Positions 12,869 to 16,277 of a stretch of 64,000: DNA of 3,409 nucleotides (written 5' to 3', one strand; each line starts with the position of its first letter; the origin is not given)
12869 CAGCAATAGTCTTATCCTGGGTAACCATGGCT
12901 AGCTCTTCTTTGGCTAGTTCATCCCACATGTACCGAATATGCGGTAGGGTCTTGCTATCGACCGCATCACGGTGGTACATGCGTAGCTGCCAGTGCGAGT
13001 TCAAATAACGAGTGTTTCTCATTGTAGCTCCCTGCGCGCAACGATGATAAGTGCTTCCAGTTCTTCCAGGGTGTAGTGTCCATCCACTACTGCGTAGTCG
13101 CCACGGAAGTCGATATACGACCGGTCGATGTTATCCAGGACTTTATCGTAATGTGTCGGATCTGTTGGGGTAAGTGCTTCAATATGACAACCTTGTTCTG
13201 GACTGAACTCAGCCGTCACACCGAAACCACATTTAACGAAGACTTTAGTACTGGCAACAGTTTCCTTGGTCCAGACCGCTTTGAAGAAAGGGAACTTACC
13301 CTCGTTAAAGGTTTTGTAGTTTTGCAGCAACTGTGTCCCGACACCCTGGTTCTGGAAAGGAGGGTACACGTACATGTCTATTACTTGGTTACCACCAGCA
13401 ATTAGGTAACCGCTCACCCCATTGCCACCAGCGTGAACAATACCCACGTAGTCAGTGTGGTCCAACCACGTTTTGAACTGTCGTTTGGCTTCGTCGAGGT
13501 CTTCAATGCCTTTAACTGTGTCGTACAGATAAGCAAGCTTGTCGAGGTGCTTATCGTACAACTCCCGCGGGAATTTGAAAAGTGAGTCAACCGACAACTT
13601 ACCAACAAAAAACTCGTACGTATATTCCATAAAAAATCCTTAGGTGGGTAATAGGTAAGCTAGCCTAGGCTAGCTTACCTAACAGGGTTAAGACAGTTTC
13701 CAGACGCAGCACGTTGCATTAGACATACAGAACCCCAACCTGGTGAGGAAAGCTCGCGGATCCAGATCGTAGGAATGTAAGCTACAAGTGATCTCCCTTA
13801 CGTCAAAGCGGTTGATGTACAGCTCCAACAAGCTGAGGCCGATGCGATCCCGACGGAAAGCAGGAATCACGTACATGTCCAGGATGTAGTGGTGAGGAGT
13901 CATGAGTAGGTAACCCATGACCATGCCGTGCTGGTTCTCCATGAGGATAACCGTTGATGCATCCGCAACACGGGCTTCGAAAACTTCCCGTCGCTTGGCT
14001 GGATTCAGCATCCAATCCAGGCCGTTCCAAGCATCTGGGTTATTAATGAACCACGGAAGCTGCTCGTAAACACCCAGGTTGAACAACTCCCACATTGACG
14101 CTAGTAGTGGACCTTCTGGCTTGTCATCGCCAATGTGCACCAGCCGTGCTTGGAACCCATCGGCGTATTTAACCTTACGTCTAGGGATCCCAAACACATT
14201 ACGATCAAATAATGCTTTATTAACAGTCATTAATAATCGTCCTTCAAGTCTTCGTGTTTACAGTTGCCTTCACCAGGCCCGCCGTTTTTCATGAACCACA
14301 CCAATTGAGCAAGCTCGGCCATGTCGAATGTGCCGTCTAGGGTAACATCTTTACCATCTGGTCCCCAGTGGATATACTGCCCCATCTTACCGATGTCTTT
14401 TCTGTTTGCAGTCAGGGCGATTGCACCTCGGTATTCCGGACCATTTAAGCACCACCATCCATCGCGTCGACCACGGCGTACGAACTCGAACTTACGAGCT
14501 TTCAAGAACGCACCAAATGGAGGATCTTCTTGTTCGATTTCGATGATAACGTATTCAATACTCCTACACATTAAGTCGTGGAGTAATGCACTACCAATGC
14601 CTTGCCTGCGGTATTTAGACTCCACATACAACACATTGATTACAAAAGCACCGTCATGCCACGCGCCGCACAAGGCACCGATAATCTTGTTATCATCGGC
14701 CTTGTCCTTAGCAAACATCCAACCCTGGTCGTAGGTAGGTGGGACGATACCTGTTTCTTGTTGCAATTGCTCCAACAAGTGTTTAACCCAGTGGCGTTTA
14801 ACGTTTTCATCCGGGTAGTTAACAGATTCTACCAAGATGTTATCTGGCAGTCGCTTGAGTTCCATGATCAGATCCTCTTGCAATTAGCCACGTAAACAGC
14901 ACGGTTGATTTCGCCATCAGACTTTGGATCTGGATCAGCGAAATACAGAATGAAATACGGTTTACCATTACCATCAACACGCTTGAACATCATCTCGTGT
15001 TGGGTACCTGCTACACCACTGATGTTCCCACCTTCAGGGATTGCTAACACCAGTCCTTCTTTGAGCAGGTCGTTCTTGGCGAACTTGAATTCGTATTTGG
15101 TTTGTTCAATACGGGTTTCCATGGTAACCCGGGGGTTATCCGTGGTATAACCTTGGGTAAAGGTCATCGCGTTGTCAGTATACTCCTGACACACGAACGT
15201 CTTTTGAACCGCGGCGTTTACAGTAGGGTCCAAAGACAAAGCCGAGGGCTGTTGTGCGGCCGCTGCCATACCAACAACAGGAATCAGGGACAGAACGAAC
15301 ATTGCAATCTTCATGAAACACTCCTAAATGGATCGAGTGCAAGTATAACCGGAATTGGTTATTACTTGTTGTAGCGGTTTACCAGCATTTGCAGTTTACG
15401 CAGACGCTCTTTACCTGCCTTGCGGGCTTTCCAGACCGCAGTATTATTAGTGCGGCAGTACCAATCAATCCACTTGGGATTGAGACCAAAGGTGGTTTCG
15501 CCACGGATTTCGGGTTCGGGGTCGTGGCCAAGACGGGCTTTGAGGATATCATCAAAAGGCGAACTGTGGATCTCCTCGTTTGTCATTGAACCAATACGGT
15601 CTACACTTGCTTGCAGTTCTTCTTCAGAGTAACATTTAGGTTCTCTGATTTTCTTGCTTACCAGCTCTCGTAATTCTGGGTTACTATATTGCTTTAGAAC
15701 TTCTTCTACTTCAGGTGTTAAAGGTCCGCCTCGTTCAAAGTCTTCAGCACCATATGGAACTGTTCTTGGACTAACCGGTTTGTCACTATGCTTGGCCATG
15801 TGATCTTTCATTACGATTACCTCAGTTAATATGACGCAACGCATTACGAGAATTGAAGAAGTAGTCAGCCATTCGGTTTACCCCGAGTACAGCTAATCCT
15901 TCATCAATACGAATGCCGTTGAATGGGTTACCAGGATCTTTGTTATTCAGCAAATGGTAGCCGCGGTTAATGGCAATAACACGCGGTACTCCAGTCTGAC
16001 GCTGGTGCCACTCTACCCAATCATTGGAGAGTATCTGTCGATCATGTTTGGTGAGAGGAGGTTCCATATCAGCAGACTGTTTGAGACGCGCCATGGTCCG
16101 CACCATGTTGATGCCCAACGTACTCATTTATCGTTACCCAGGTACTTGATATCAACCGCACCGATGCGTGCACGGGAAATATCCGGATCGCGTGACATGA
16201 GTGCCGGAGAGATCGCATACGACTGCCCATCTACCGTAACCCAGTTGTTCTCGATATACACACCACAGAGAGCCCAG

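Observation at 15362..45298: A ~35-aa W-h-x-W-Y helical module grafted onto about 15 unrelated early proteins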

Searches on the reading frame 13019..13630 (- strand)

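Call 98: search_protein_families(library=pfam, proteins=[window:13019-13630:-], max_evalue=0.01)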
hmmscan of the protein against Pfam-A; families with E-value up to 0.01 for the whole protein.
window:13019-13630:- (203 aa): 3 families
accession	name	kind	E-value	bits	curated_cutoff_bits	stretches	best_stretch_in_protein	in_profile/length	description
PF13508.13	Acetyltransf_7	-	1.8e-05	25.5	27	1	74-136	16-82/84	Acetyltransferase (GNAT) domain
PF13673.13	Acetyltransf_10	-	3.8e-05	24.1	23.6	1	53-147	23-118/128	Acetyltransferase (GNAT) domain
PF00583.31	Acetyltransf_1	-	6.1e-05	23.7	20.7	1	48-136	20-116/116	Acetyltransferase (GNAT) family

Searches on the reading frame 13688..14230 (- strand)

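Call 98: search_protein_families(library=pfam, proteins=[window:13688-14230:-], max_evalue=0.01)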
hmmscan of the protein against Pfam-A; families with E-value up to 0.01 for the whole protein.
window:13688-14230:- (180 aa): 4 families
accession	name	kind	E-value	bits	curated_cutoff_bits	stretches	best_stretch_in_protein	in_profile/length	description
PF00583.31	Acetyltransf_1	-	0.00019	22.1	20.7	1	101-167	45-116/116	Acetyltransferase (GNAT) family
PF13508.13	Acetyltransf_7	-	0.00028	21.7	27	1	92-167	3-82/84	Acetyltransferase (GNAT) domain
PF13673.13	Acetyltransf_10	-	0.0021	18.5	23.6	1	81-170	19-110/128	Acetyltransferase (GNAT) domain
PF18014.7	Acetyltransf_18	-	0.0025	18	22.7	0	71-114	4-47/124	Acetyltransferase (GNAT) domain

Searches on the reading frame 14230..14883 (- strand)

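Call 98: search_protein_families(library=pfam, proteins=[window:14230-14883:-], max_evalue=0.01)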
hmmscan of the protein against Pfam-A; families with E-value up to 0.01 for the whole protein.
window:14230-14883:- (217 aa): 4 families
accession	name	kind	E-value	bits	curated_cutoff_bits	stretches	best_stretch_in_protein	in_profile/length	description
PF13508.13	Acetyltransf_7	-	2e-07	31.7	27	1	63-106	10-54/84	Acetyltransferase (GNAT) domain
PF00583.31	Acetyltransf_1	-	1.5e-06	28.9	20.7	1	57-105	37-85/116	Acetyltransferase (GNAT) family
PF13673.13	Acetyltransf_10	-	0.00018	21.9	23.6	1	63-105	38-77/128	Acetyltransferase (GNAT) domain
PF13880.12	Acetyltransf_13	-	0.0052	17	22.8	0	82-116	7-41/69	ESCO1/2 acetyl-transferase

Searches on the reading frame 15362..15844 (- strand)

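Call 11: search_protein_families(library=pfam, proteins=[window:15362-15844:-], max_evalue=1)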
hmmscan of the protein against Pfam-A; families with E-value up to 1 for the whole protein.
window:15362-15844:- (160 aa): 2 families
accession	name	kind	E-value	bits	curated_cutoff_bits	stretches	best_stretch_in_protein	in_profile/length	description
PF24984.1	HEAT_EF3_GNC1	-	0.15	12.9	27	1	41-65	63-87/91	Elongation factor 3/GNC1 HEAT repeat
PF22488.1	Class_2_docking_dom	-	0.39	11.7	27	0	64-84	5-25/28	Class 2 C-terminal docking domain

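Call 12: search_protein_families(library=phrogs, proteins=[window:15362-15844:-], max_evalue=1)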
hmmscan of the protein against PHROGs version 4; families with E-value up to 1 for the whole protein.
window:15362-15844:- (160 aa): 0 families

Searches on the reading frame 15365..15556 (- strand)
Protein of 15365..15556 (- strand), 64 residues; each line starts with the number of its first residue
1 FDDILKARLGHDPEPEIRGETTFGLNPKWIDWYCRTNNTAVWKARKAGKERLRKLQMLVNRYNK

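Call 43: search_protein_representatives(alignment_id=A2)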
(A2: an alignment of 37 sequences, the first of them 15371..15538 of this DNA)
Query: 37 sequences, 55 profile positions. Proteins with E-value up to 0.001 (for the whole library): 77; up to 1e-10: 17; up to 1e-30: 0. The best 77 are listed.
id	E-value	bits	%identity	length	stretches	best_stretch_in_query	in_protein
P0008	2.1e-19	85.3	-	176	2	7-48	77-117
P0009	6.3e-19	83.8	-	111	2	4-46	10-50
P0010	9.6e-17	76.8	-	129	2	1-54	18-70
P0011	1.2e-16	76.5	-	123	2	1-49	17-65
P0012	6.5e-15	70.9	-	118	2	2-52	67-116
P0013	1.2e-14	70.1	-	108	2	3-55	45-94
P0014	1.0e-12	63.9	-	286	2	5-45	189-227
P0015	1.1e-12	63.8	-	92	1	2-51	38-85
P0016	2.1e-12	62.9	-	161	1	3-53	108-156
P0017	2.7e-12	62.5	-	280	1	2-51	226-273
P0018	6.3e-12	61.4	-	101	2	4-46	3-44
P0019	6.7e-12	61.3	-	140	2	4-52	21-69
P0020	6.9e-12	61.3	-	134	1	4-51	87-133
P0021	9.4e-12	60.8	-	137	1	3-51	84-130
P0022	1.3e-11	60.4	-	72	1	1-54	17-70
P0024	6.4e-11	58.2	-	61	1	5-52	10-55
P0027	2.1e-10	56.5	-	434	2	4-50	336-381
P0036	3.4e-08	49.4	-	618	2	4-49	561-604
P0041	3.4e-07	46.2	-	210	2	4-48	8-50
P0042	1.2e-06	44.5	-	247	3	7-29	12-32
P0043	1.2e-06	44.5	-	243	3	2-50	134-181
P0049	5.7e-06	42.3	-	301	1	4-53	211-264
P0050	6.6e-06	42.1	-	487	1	2-50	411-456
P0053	1.0e-05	41.5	-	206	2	4-49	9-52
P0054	1.0e-05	41.5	-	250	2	4-54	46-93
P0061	2.6e-05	40.2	-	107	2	1-51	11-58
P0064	3.1e-05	39.9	-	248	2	2-44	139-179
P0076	1.1e-04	38.1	-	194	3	12-42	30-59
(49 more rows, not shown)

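Call 45: search_protein_families(library=pfam, proteins=[P0027, P0036, P0050, P0014, P0017, P0049, P0042, P0043, P0054, P0064], max_evalue=0.01)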
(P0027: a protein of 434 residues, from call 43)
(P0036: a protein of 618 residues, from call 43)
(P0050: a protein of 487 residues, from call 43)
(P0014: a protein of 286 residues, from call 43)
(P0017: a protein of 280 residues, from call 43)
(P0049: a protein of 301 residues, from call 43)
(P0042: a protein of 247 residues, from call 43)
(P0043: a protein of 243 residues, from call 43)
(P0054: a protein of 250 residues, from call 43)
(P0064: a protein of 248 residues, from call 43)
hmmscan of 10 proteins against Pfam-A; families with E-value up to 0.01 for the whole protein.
P0027 (434 aa): 0 families

P0036 (618 aa): 0 families

P0050 (487 aa): 0 families

P0014 (286 aa): 0 families

P0017 (280 aa): 0 families

P0049 (301 aa): 1 family
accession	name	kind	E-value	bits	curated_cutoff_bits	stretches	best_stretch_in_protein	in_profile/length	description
PF12257.13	IML1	-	0.0011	18.6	26.2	1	66-98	80-112/286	Vacuolar membrane-associated protein Iml1, N-terminal domain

P0042 (247 aa): 0 families

P0043 (243 aa): 0 families

P0054 (250 aa): 0 families

P0064 (248 aa): 0 families

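Call 47: list_cluster_members(proteins=[P0036, P0027, P0050, P0041, P0053, P0061, P0076, P0014, P0009, P0024])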
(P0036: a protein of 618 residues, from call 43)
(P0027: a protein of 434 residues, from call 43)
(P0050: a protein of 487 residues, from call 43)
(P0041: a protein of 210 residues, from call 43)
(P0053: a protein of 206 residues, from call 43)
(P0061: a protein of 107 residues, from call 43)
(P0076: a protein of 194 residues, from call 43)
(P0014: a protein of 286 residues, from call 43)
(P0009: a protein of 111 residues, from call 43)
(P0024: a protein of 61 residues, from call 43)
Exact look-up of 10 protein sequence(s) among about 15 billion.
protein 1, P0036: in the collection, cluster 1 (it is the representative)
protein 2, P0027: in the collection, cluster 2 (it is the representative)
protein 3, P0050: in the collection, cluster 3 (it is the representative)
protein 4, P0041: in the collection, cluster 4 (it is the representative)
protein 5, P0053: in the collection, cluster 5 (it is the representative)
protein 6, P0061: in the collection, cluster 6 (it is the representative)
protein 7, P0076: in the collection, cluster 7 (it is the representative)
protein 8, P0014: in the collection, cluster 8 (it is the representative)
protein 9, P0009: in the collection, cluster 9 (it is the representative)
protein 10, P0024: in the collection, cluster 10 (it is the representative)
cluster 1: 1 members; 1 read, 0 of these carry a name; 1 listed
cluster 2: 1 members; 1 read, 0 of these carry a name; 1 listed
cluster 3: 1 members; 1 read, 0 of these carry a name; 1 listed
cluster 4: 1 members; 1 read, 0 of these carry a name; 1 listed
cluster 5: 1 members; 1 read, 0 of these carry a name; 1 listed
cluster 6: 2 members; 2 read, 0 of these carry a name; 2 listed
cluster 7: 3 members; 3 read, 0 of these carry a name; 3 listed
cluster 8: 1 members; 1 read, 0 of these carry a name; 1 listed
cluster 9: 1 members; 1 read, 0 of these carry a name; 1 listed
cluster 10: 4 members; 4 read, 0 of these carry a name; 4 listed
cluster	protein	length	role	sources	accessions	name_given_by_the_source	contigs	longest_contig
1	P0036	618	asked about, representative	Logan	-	-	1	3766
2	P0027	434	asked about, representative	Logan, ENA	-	-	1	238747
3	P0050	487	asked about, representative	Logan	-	-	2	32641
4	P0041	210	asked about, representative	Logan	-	-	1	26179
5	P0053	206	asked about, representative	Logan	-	-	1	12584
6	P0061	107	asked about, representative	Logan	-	-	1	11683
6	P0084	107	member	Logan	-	-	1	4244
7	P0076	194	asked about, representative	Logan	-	-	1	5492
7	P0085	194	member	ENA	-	-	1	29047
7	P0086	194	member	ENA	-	-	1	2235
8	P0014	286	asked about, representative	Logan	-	-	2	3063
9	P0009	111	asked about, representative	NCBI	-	-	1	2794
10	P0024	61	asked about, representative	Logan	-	-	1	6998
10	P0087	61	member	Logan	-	-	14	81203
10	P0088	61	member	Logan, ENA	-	-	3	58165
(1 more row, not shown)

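Call 57: search_solved_structures(query=A2, max_evalue=10, show_alignments=3)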
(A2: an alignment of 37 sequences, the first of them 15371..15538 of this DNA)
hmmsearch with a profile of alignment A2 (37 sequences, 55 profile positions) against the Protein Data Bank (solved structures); distinct sequences matched with E-value up to 10: 3.
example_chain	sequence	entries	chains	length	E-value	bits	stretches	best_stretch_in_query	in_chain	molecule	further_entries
9gw5_V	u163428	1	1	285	0.052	16.8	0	16-32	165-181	scFv type-I interferons autoantibody pamb19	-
9goe_B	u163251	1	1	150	0.17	15.1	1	15-32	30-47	Synthetic nanobody (Sybody) 29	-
9eba_E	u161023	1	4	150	2.1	11.6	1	15-32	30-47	Sybody57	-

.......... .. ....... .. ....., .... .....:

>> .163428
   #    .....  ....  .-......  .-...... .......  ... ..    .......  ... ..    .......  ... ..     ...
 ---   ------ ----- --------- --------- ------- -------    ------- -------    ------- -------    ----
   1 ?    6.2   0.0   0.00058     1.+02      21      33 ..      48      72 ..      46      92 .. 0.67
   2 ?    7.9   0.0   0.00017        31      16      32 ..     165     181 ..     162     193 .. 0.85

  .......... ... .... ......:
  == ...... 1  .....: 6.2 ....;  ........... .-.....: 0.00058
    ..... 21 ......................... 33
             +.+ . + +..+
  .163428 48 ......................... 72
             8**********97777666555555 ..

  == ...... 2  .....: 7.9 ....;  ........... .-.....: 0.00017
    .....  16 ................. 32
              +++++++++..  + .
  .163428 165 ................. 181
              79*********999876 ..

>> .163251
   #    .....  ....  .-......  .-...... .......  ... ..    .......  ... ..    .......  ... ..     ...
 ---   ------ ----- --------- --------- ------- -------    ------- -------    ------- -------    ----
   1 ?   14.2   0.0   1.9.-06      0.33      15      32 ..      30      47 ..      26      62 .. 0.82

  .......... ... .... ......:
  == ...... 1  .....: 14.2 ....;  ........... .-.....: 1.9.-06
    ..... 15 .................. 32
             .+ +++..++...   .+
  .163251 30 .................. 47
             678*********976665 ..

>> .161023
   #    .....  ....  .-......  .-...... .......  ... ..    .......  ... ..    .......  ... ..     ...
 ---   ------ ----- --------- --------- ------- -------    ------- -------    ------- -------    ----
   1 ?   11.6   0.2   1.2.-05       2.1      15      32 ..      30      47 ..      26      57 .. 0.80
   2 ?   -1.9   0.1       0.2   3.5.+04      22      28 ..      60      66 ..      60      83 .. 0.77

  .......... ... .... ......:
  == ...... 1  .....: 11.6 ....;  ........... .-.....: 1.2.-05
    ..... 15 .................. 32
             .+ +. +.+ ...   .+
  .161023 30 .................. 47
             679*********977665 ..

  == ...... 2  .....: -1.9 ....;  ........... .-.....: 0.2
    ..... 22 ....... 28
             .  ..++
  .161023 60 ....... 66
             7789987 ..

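Call 84: search_protein_families(library=pfam, alignment_id=A2, max_evalue=10)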
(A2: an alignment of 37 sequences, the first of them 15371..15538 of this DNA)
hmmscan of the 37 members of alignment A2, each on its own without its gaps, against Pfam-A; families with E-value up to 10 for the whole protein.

A. member 1, window:15371-15538:- (56 aa): 0 families

B. families by the number of members that match (of 37 scanned): 12 families
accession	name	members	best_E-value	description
PF14698.11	ASL_C2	1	0.021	Argininosuccinate lyase C-terminal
PF05239.21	PRC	1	0.023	PRC-barrel domain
PF13412.12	HTH_24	1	0.031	Winged helix-turn-helix DNA-binding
PF19487.4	DUF6023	1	0.036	Family of unknown function (DUF6023)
PF20165.3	KBTB_W-LIR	1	0.052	KBTB, W-type LIR motif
PF07225.17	NDUF_B4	1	0.053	NADH-ubiquinone oxidoreductase B15 subunit (NDUFB4)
PF18089.7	DAPG_hydrolase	1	0.061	DAPG hydrolase PhiG domain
PF00953.26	Glycos_transf_4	1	0.11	Glycosyl transferase family 4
PF20600.3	ExoX-like_C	1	0.13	Exodeoxyribonuclease X-like C-terminal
PF24202.1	DUF7427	1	0.16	Family of unknown function (DUF7427)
PF01762.27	Galactosyl_T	1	0.16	Galactosyltransferase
PF07102.17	YbcO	1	0.18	Putative nuclease YbcO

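Call 94: find_related_loci(query=window:15365-15556:-, collection=viral_contigs, flank=10000)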
Query window:15365-15556:- (64 aa) in viral_contigs; peptide patterns used: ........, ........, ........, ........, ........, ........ (x = any residue, [..] = any of these).
9 stretches matched a pattern; 1 encode a relative of the query (tblastn E <= 1e-3); 1 distinct loci.
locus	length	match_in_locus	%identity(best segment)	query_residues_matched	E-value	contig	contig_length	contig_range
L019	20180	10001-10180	75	5-64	7e-30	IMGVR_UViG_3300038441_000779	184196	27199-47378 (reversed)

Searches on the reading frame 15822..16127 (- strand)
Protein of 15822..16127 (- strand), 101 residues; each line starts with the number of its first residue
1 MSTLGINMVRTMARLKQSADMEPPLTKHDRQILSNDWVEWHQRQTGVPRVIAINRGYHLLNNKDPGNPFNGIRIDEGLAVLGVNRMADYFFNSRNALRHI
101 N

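Call 11: search_protein_families(library=pfam, proteins=[window:15822-16127:-], max_evalue=1)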
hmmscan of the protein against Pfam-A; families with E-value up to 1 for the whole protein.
window:15822-16127:- (101 aa): 0 families

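Call 12: search_protein_families(library=phrogs, proteins=[window:15822-16127:-], max_evalue=1)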
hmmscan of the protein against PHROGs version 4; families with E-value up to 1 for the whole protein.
window:15822-16127:- (101 aa): 1 family
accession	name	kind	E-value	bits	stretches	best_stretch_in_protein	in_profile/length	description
phrog_14341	-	transcription regulation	0.26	12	1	12-51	98-139/184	transcriptional repressor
